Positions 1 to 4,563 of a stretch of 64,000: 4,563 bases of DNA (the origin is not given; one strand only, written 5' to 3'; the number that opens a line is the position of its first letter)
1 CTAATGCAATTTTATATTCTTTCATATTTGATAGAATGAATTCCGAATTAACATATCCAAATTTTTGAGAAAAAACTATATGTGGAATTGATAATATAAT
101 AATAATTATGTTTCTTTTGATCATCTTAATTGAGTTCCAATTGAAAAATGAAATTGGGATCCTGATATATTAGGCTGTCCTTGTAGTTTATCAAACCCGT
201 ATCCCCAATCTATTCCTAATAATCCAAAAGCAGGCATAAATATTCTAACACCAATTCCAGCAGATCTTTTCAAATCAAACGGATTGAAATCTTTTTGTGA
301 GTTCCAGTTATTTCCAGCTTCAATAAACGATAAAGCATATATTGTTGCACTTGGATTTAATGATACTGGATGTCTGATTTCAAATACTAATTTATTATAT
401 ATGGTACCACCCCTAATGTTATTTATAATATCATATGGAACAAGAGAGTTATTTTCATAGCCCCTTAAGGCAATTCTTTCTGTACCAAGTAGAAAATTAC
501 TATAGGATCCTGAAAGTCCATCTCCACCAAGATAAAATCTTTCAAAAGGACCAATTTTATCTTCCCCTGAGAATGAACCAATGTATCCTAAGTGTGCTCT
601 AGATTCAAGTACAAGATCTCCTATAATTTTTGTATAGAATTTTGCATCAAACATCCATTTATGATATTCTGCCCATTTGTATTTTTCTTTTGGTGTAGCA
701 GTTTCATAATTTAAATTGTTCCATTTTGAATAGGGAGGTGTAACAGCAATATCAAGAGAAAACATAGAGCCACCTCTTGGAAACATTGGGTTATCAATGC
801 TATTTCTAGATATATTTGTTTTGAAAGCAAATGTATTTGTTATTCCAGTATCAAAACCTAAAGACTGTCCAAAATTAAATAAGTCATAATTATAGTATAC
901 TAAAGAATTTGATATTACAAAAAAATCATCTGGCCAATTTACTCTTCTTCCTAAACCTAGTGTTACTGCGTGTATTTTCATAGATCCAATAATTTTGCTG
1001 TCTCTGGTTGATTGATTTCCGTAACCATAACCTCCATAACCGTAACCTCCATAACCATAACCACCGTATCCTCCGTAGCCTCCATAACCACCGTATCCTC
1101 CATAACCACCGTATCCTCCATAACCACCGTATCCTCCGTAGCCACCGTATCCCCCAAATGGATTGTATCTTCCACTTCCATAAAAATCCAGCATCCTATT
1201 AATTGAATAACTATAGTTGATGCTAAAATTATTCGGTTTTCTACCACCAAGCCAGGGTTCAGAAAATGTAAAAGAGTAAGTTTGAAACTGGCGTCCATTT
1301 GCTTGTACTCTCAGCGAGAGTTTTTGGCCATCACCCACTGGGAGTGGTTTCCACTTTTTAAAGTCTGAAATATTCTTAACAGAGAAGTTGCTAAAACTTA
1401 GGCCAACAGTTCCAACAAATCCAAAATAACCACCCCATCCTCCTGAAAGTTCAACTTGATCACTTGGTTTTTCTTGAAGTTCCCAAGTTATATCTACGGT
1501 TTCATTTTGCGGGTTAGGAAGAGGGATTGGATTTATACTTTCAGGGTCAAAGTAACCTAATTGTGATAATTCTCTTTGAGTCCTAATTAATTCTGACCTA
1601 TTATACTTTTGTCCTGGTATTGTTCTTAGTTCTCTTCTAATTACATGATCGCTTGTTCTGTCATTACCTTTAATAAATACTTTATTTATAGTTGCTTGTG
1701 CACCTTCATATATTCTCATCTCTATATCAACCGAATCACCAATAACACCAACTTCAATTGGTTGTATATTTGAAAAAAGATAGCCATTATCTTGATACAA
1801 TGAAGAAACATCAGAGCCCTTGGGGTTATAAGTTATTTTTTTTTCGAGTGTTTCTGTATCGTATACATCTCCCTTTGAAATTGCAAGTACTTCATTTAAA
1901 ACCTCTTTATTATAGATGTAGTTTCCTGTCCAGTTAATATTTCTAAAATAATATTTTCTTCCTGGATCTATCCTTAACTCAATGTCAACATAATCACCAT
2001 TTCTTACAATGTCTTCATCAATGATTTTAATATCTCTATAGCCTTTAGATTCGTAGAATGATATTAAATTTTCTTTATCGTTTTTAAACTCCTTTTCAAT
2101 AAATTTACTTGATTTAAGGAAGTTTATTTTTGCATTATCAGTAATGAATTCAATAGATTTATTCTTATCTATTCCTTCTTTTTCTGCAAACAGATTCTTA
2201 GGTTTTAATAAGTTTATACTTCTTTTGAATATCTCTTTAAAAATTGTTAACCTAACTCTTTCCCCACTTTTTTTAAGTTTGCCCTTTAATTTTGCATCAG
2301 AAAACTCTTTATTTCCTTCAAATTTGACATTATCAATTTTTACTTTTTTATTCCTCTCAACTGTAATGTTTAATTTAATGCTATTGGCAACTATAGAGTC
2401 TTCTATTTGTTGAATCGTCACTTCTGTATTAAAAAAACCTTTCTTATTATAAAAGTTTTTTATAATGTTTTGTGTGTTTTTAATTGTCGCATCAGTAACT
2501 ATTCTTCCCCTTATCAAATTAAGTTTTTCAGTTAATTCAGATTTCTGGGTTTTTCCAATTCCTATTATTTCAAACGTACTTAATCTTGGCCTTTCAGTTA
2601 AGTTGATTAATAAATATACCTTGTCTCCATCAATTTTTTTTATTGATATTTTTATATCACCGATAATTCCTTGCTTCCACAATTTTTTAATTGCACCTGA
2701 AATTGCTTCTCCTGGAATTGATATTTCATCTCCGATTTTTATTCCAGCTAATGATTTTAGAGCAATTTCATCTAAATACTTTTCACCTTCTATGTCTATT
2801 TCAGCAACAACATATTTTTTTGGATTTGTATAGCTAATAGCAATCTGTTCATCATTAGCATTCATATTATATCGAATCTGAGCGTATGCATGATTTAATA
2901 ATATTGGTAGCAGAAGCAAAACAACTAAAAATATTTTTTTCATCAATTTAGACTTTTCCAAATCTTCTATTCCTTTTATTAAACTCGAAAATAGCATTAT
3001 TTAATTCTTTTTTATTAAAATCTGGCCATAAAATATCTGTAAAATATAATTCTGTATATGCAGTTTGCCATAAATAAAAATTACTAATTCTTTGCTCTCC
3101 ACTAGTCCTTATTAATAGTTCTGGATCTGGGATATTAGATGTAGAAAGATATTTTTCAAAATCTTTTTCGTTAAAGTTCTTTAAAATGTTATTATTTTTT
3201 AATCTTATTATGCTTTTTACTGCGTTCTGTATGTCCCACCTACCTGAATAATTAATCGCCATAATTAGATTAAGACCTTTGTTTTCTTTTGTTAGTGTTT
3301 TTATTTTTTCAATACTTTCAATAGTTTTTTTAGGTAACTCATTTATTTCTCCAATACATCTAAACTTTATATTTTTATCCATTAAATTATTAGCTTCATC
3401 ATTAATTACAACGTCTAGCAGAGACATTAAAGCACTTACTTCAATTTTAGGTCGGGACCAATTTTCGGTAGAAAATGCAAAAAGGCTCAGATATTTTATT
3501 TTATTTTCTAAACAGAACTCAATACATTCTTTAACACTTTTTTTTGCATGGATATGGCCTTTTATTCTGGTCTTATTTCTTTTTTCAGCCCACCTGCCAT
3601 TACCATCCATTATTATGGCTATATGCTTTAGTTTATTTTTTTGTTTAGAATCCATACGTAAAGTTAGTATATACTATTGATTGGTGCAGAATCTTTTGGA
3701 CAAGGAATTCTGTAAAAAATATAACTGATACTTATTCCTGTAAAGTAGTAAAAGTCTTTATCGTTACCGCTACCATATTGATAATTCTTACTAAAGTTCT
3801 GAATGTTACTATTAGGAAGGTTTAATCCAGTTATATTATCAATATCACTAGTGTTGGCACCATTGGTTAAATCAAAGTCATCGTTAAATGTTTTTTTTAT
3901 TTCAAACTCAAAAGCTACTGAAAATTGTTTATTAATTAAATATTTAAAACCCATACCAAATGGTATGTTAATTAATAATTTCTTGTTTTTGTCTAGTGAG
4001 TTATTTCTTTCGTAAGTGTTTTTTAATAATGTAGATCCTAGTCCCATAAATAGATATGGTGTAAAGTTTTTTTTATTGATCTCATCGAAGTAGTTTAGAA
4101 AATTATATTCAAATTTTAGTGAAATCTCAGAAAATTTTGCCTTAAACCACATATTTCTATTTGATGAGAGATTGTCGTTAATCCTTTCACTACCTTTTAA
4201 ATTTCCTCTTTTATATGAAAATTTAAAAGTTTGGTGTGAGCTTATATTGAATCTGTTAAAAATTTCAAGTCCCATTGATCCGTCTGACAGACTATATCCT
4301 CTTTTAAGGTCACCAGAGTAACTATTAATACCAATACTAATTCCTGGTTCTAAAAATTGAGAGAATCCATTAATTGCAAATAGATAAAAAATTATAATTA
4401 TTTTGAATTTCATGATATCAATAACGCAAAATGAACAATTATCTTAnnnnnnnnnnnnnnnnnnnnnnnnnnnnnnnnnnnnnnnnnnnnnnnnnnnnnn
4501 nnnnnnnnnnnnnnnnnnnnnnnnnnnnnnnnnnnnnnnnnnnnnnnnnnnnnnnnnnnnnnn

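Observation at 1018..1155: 46-residue pure Gly/Tyr tract inserted in a predicted surface loop of the essential BamA barrel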

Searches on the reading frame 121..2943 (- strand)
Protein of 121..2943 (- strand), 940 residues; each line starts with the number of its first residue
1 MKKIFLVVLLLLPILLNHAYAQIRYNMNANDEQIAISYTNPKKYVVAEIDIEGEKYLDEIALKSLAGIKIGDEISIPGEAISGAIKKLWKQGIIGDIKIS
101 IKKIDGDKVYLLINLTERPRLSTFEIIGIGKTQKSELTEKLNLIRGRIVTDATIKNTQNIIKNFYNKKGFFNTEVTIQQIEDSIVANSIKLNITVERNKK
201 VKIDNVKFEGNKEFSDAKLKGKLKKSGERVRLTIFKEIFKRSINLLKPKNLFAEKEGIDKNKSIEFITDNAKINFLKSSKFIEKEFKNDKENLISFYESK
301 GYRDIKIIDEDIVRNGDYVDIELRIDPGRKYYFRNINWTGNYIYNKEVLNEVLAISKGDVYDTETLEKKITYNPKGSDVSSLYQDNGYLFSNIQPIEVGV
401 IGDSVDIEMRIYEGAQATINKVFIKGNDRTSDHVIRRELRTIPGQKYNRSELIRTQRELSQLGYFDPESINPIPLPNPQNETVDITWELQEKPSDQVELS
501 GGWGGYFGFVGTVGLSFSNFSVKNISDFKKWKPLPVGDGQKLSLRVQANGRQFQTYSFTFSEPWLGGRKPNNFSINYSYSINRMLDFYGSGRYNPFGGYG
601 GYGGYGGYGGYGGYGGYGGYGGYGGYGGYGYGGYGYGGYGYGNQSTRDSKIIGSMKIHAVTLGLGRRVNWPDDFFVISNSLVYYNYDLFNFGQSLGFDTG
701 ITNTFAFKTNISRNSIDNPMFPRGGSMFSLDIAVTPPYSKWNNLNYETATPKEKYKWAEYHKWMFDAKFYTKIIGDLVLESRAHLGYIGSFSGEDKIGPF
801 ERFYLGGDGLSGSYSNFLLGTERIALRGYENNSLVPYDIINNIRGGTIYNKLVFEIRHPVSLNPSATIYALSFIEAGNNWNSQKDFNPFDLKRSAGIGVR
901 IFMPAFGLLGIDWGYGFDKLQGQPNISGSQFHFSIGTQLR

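Call 5: search_protein_families(library=pfam, proteins=[window:121-2943:-], max_evalue=0.01)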
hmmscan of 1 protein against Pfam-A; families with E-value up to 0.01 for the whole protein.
window:121-2943:- (940 aa): 3 families
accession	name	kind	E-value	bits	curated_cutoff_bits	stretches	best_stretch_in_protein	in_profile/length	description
PF07244.20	POTRA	-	8.2e-43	145.4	21.3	5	418-492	2-79/79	Surface antigen variable number repeat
PF01103.29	Omp85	-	1.6e-25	90.8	24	1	537-938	4-324/325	Omp85 superfamily domain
PF08479.16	POTRA_2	-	5.8e-07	29.7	24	0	122-179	4-61/76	POTRA domain, ShlB-type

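Call 6: find_homologous_proteins(query=window:121-2943:-, max_evalue=1e-30)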
Query window:121-2943:- (940 aa): 6585 proteins with E <= 1e-30 among 8000 candidates; the best 120 are listed.
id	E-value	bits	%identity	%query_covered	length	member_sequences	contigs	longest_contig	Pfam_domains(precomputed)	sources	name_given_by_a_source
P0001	0.0e+0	1758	78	63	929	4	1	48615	PF07244.21,PF01103.30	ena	-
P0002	0.0e+0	1754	78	63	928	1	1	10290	PF07244.21,PF01103.30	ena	-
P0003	0.0e+0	1745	81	60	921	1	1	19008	PF07244.21,PF01103.30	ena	-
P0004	0.0e+0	1713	82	60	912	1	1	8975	PF07244.21,PF01103.30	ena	-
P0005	0.0e+0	1710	82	60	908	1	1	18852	PF07244.21,PF01103.30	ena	-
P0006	0.0e+0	1708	82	60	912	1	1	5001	PF07244.21,PF01103.30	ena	-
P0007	0.0e+0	1701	80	98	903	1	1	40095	PF07244.21,PF01103.30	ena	-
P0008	0.0e+0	1700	80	98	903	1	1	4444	PF07244.21,PF01103.30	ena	-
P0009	0.0e+0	1699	79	98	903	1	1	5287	PF07244.21,PF01103.30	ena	-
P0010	0.0e+0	1699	79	98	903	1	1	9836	PF07244.21,PF01103.30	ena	-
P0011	0.0e+0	1698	79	100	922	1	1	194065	PF08479.17,PF07244.21,PF01103.30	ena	-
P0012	0.0e+0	1698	79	100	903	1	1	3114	PF07244.21,PF01103.30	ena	-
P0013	0.0e+0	1604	73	63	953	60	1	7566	PF08479.17,PF07244.21,PF01103.30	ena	-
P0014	0.0e+0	1216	52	99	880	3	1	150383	PF07244.21,PF01103.30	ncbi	ncbi:MAG: POTRA domain-containing protein [Cyclobacteriaceae bacterium]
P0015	0.0e+0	1215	53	99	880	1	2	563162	PF08478.16,PF07244.21,PF01103.30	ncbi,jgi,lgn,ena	-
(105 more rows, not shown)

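Call 17: find_related_loci(query=window:121-2943:-, collection=genome_contigs, flank=3000)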
Query window:121-2943:- (940 aa) in genome_contigs; peptide patterns used: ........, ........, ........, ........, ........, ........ (x = any residue, [..] = any of these).
246 stretches matched a pattern; 196 encode a relative of the query (tblastn E <= 1e-3); the best 80 are kept; 80 distinct loci.
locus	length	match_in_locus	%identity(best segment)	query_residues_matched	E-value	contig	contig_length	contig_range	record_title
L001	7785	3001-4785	93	1-596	0e+0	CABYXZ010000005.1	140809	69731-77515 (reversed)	MAG: uncultured Marinoscillum sp. isolate AG-895-E03 genome assembly, contig: AG-895-E03_NODE_5, whole genome shotgun se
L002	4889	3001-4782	88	1-595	0e+0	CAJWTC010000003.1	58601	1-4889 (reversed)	MAG TPA_asm: uncultured Flammeovirgaceae bacterium isolate ERR599064_bin.109_MetaBAT_v2.12.1_MAG genome assembly, contig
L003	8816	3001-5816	87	1-940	0e+0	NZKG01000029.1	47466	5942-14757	MAG: Marinoscillum sp. isolate MED1001 65492, whole genome shotgun sequence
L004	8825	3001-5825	80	5-940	0e+0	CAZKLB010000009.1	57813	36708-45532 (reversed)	MAG TPA_asm: uncultured Marinoscillum sp. isolate binchicken_co76_394 genome assembly, contig: NODE_553_length_57813_cov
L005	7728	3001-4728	81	19-595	0e+0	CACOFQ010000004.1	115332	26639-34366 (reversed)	MAG: uncultured Marinoscillum sp. isolate AH-321-C20 genome assembly, contig: AH-321-C20_NODE_4, whole genome shotgun se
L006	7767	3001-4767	80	1-591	0e+0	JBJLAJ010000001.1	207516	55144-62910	MAG: Cytophagales bacterium isolate LRMED-062 Marinoscillaceae-LRMED-062-C1, whole genome shotgun sequence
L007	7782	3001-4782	79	1-595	0e+0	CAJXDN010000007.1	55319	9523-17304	MAG TPA_asm: uncultured Flammeovirgaceae bacterium isolate ERR599050_bin.113_MetaBAT_v2.12.1_MAG genome assembly, contig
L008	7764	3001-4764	81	1-590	0e+0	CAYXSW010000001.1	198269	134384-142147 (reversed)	MAG TPA_asm: uncultured Marinoscillum sp. isolate SRP077602_co4_594 genome assembly, contig: NODE_26_length_198269_cov_2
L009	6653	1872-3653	80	3-597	0e+0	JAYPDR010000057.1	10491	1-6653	MAG: Marinoscillum sp. isolate 139580_S181_metabat_bins_sspec.tsv.117_sub NODE_6133_length_10491_cov_5.565638, whole gen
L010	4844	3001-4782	80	3-597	0e+0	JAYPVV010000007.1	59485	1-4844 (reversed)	MAG: Marinoscillum sp. isolate 139588_S189_metabat_bins_sens.tsv.116 NODE_499_length_59485_cov_84.987212, whole genome s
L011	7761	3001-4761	78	1-590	0e+0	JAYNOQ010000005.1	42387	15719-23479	MAG: Flammeovirgaceae bacterium isolate 139540_COM_metabat_bins_2.tsv.054_sub NODE_1020_length_42387_cov_13.490362, whol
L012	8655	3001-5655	49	8-940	0e+0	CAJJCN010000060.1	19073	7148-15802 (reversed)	MAG: Flammeovirgaceae bacterium UBA4465 isolate FRAM18_bin122 genome assembly, contig: FRAM17_bin122-60, whole genome sh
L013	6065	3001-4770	74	3-591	0e+0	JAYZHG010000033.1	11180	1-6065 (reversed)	MAG: Bacteroidota bacterium isolate XB_MAG207 DB_MAG207_0033, whole genome shotgun sequence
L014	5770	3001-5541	44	31-940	0e+0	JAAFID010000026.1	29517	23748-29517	MAG: Cytophagales bacterium isolate bin33.maxbin.ball.127 WN_Cytophagales_6_scaffold_26, whole genome shotgun sequence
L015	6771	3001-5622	44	1-939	0e+0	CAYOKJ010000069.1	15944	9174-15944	MAG TPA_asm: uncultured Bacteroidales bacterium isolate binchicken_co49_109 genome assembly, contig: NODE_1267_length_15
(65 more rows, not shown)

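Call 42: predict_structure(alignment_id=A1)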
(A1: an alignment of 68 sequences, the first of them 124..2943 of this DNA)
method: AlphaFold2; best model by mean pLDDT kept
length: 940 residues; sequences in the alignment: 68
mean_pLDDT: 70.2   pTM: 0.47
mean pLDDT of the five models: 70.2, 69.3, 69.2, 68.4, 67.5
residues with pLDDT >= 90: 18; 70-90: 580; 50-70: 201; < 50: 141
segments of 3 or more residues with pLDDT < 50: 18-37, 231-235, 246-258, 271-277, 373-377, 530-537, 591-647, 808-824, 937-940
pLDDT, mean of each block of 10 residues (from residue 1): 69 57 32 46 80 67 79 77 79 69 80 76 82 82 73 83 86 84 70 84 81 77 68 50 49 45 55 51 85 87 85 82 86 85 80 80 78 51 71 80 85 79 75 66 81 76 67 80 82 64 51 68 56 52 76 82 63 86 71 35 25 27 28 28 44 86 84 81 88 71 89 75 81 84 72 79 88 79 86 60 58 30 55 64 77 86 72 86 81 86 65 82 75 51
secondary structure, 60 per line:
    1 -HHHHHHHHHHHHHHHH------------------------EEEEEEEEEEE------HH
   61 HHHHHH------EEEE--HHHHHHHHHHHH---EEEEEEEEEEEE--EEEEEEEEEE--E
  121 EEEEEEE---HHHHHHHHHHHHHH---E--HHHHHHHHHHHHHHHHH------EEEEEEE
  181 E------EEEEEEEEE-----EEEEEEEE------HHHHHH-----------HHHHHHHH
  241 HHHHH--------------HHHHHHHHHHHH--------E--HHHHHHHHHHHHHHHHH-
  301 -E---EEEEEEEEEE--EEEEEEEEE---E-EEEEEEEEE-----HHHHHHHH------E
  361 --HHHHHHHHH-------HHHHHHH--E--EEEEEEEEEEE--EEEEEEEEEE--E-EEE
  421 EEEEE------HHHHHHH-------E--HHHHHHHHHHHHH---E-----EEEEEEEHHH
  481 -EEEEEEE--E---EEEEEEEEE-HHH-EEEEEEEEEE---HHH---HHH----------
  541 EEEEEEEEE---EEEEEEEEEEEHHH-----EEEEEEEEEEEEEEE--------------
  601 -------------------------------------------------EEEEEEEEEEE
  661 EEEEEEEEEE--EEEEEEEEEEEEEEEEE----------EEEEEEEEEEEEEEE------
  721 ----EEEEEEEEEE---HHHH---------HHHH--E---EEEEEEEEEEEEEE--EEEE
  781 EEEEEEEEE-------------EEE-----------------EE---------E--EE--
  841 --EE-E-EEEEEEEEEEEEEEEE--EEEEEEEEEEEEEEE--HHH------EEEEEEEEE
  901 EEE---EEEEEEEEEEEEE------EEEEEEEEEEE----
elements in order (helices of 4 or more, strands of 3 or more residues): H2-17 E42-52 H59-66 E73-76 H79-90 E94-105 E108-117 E120-127 H131-144 H151-167 E174-181 E188-196 E202-209 H216-221 H233-245 H260-271 H283-299 E306-315 E318-326 E332-340 H346-353 H363-371 H379-385 E391-401 E404-413 E418-425 H432-438 H449-461 E471-477 E482-488 E495-503 E509-518 E541-549 E553-563 E572-586 E650-670 E673-689 E700-714 E725-734 H738-741 H751-754 E761-774 E777-789 E803-805 E848-863 E866-880 E892-903 E907-919 E926-936

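Call 46: fold_search(model_id=the predicted structure, library=pdb)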
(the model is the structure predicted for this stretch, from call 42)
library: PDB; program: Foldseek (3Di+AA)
matches with E <= 10: 646; with E <= 0.001: 148
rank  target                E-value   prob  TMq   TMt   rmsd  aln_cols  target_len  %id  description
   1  9n2f_A                3.9e-59  1.00  0.51  0.65   7.1       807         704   39  Cryo-EM structure of F. johnsoniae BamAD (released 2025-07-16)
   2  9n2d_A                4.0e-55  1.00  0.49  0.72   6.2       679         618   42  Cryo-EM structure of an extended F. johnsoniae BAM complex, composite map (released 2025-07-09)
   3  9hiv_A                1.3e-49  1.00  0.44  0.73   6.1       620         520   40  BamADG components of the Bacteroides thetaiotaomicron BAM machinery (released 2025-08-27)
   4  9n2e_A                2.8e-48  1.00  0.46  0.73   5.8       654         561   41  Cryo-EM structure of F. johnsoniae BamAP (released 2025-07-09)
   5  9hg5_A                7.4e-43  1.00  0.43  0.49  13.3       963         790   17  BAM-SurA complex in the swing-in state with full length BamC resolved (released 2025-04-16)
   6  9a2o_MODEL_1_A        1.3e-42  1.00  0.42  0.47  20.3       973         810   17  Model of E. coli BamA by in-cell photo-crosslinking MS and deep learning (released 2023-02-24)
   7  8pzv_A                1.8e-42  1.00  0.42  0.49  14.0       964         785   17  Wait Complex: BAM bound Darobactin-B and Extended SurA (released 2024-09-25)
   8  9hg7_A                3.1e-42  1.00  0.44  0.51  12.8       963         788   18  BAM-SurA complex in the swing-out state (released 2025-04-16)
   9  5ayw_A                5.2e-42  1.00  0.41  0.47  16.8       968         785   17  Structure of a membrane complex (released 2016-02-24)
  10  7nri_A                6.7e-42  1.00  0.42  0.48  13.4       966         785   17  Structure of the darobactin-bound E. coli BAM complex (BamABCDE) (released 2021-04-21)
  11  8pzu_A                7.8e-42  1.00  0.41  0.47  12.8       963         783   17  Wait Complex: BAM bound Darobactin-B and Compact SurA (released 2024-09-25)
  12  8pz2_A                1.2e-41  1.00  0.41  0.47  13.5       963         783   17  Wait Complex: Lateral open BAM bound Extended SurA (released 2024-09-25)
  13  5d0o_A                1.4e-41  1.00  0.40  0.46  16.6       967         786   17  BamABCDE complex, outer membrane beta barrel assembly machinery entire complex (released 2016-03-09)
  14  7bnq_A                1.6e-41  1.00  0.43  0.51  13.2       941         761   17  Lateral-closed conformation of the lid-locked BAM complex (BamA E435C S665C, BamBDCE) by cryoEM (released 2021-06-02)
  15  8qpv_A                1.8e-41  1.00  0.43  0.50  14.1       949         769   17  Handover Complex: BAM bound OmpX and extended SurA (released 2024-09-25)
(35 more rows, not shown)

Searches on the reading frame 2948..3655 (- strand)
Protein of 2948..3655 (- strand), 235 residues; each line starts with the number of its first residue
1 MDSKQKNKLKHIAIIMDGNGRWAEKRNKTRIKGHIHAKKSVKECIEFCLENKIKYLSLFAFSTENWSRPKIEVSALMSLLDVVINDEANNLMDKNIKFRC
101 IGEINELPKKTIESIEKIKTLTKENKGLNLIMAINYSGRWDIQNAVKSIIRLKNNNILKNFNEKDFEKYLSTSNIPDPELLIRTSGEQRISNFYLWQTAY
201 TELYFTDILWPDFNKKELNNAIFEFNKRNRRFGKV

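Call 44: search_protein_families(library=pfam, proteins=[window:2948-3655:-], max_evalue=0.00001)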
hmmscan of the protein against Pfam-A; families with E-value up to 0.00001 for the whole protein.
window:2948-3655:- (235 aa): 1 family
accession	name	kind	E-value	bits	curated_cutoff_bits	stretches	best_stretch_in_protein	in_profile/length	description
PF01255.24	Prenyltransf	-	3.1e-83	279.1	27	1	15-233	1-219/219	Putative undecaprenyl diphosphate synthase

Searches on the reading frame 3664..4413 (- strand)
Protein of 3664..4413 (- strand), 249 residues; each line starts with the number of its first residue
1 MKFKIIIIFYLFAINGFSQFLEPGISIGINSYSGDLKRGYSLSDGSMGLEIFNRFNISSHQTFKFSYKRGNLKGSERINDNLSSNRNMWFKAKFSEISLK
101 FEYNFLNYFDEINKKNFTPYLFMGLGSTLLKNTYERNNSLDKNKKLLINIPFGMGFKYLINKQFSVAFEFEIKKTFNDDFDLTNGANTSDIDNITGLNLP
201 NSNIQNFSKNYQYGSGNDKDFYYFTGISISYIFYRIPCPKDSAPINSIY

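Call 44: search_protein_families(library=pfam, proteins=[window:3664-4413:-], max_evalue=0.00001)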
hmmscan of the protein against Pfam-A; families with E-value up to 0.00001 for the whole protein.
window:3664-4413:- (249 aa): 1 family
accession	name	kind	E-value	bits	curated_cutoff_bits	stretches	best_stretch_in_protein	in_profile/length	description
PF19573.5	DUF6089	-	1.7e-22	80.4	23.2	1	5-238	5-222/226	Domain of unknown function (DUF6089)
